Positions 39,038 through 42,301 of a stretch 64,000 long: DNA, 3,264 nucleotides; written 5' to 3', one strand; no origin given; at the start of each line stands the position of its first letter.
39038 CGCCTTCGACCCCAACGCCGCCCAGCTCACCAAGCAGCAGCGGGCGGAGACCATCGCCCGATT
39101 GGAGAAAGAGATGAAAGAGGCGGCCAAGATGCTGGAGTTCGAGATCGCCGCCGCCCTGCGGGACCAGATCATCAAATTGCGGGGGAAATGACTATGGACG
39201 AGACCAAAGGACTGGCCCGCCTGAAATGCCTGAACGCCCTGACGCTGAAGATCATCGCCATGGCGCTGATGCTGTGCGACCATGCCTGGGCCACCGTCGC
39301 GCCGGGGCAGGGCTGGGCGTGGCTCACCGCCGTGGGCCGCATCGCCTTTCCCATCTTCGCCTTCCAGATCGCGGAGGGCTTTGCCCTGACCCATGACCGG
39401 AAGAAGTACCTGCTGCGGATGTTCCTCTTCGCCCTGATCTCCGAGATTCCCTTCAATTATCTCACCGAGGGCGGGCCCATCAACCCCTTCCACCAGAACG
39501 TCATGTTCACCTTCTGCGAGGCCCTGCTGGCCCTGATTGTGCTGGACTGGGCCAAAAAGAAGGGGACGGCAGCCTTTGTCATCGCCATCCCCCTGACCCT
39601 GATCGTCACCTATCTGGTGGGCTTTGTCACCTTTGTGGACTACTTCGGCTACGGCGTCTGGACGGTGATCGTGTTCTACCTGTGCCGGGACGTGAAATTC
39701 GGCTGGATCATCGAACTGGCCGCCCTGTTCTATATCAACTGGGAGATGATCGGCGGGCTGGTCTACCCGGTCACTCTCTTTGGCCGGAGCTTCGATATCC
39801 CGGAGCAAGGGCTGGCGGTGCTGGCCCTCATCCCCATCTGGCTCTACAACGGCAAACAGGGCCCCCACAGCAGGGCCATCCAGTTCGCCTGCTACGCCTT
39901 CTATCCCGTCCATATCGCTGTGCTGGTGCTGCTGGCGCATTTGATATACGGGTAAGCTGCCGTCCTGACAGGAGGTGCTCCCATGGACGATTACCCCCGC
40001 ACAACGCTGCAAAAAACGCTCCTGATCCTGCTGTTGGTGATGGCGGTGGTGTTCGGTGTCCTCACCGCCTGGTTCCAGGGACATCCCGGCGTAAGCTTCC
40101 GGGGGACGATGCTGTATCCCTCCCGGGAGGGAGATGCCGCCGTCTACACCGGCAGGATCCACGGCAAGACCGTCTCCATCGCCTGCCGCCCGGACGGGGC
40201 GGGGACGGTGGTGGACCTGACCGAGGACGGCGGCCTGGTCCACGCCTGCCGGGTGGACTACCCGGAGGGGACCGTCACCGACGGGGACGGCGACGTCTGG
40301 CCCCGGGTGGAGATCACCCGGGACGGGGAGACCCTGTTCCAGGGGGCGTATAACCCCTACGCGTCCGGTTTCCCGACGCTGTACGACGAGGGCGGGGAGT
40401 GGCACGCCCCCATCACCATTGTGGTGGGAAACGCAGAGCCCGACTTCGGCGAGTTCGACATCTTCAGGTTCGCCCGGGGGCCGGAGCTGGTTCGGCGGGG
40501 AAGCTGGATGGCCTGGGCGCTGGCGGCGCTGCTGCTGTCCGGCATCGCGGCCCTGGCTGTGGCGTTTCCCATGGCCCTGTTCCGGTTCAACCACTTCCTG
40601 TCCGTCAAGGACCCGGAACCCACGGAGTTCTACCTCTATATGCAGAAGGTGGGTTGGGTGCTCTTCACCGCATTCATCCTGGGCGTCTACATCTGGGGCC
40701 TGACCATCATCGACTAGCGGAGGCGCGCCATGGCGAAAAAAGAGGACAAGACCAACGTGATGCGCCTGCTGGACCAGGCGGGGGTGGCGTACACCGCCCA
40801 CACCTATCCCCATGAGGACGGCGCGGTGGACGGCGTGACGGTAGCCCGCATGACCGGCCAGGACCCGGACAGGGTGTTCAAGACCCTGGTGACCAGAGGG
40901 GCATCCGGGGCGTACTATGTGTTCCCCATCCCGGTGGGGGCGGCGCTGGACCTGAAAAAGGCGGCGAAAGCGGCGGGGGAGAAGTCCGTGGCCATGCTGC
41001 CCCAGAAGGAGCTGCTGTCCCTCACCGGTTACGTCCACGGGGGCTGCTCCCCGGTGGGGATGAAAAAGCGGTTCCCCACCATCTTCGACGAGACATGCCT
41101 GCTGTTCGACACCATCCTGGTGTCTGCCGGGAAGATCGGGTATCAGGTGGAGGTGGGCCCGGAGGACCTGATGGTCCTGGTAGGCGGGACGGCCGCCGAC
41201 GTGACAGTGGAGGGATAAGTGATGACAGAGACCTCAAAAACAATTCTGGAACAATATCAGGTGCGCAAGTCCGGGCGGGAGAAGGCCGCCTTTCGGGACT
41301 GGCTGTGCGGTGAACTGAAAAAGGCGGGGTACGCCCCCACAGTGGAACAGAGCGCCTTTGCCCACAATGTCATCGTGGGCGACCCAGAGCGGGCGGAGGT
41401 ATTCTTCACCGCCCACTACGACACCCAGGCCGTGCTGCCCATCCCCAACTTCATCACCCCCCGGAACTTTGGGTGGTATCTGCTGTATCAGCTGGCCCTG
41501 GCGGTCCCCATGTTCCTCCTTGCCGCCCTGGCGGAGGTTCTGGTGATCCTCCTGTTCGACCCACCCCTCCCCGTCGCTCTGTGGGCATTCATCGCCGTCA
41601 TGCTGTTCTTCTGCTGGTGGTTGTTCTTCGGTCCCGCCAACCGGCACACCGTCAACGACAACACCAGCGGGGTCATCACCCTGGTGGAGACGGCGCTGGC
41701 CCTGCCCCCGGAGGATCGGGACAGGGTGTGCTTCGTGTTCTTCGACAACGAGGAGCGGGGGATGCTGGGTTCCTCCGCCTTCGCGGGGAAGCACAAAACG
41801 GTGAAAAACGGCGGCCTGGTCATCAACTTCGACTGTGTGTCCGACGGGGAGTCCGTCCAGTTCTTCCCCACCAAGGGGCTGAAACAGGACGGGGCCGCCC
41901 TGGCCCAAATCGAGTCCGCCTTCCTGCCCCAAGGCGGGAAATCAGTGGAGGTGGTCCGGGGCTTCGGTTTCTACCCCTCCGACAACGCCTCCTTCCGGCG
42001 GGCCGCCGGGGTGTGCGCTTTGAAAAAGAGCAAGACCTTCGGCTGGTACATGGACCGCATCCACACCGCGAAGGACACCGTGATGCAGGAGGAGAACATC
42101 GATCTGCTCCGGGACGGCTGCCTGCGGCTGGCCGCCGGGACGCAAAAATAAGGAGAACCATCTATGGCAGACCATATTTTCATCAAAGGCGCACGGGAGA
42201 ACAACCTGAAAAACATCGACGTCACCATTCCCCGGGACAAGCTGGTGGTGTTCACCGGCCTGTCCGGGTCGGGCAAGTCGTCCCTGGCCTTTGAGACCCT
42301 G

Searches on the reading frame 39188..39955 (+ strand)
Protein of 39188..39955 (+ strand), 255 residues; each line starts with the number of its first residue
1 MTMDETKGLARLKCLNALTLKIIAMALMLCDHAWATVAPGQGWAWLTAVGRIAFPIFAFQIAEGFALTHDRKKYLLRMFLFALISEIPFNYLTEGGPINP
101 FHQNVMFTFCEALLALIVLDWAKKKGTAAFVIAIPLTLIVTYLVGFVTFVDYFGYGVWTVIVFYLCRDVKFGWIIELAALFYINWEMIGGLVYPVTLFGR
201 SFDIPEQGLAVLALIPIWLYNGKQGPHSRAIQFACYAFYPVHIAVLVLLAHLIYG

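Call 77: search_protein_families(library=pfam, proteins=[window:39188-39955:+], max_evalue=0.000001)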
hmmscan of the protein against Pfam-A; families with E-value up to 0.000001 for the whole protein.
window:39188-39955:+ (255 aa): 1 family
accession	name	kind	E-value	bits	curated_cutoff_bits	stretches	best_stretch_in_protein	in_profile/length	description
PF05857.17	TraX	-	2.1e-36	126.4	25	1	19-249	4-216/217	TraX protein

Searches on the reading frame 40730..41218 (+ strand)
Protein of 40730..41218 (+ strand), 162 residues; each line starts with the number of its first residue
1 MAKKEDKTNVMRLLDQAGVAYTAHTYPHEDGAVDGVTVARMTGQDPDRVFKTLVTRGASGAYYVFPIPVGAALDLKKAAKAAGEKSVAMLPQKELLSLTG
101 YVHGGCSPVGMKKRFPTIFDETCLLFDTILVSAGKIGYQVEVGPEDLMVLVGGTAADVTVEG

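Call 77: search_protein_families(library=pfam, proteins=[window:40730-41218:+], max_evalue=0.000001)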
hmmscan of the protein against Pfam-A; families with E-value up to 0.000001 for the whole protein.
window:40730-41218:+ (162 aa): 1 family
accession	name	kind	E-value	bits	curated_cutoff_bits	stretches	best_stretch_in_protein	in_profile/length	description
PF04073.20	tRNA_edit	-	3.8e-23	82.4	25.5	1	37-148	9-121/123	Aminoacyl-tRNA editing domain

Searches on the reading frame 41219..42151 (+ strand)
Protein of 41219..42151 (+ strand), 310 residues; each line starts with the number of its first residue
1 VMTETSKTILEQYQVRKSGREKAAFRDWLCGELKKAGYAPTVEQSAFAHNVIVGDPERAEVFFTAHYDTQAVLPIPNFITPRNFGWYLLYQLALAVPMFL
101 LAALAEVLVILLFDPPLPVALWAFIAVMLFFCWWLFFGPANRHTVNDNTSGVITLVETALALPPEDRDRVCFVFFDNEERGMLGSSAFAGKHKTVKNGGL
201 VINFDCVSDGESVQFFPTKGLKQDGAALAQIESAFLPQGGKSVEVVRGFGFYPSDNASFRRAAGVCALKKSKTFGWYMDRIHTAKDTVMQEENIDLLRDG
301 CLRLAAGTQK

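Call 44: search_protein_families(library=pfam, proteins=[window:41219-42151:+], max_evalue=0.00001)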
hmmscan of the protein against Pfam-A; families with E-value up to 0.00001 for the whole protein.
window:41219-42151:+ (310 aa): 1 family
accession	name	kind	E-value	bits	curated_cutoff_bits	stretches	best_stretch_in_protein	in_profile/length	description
PF04389.22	Peptidase_M28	-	2.8e-22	79.8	21.3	1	145-291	30-177/193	Peptidase family M28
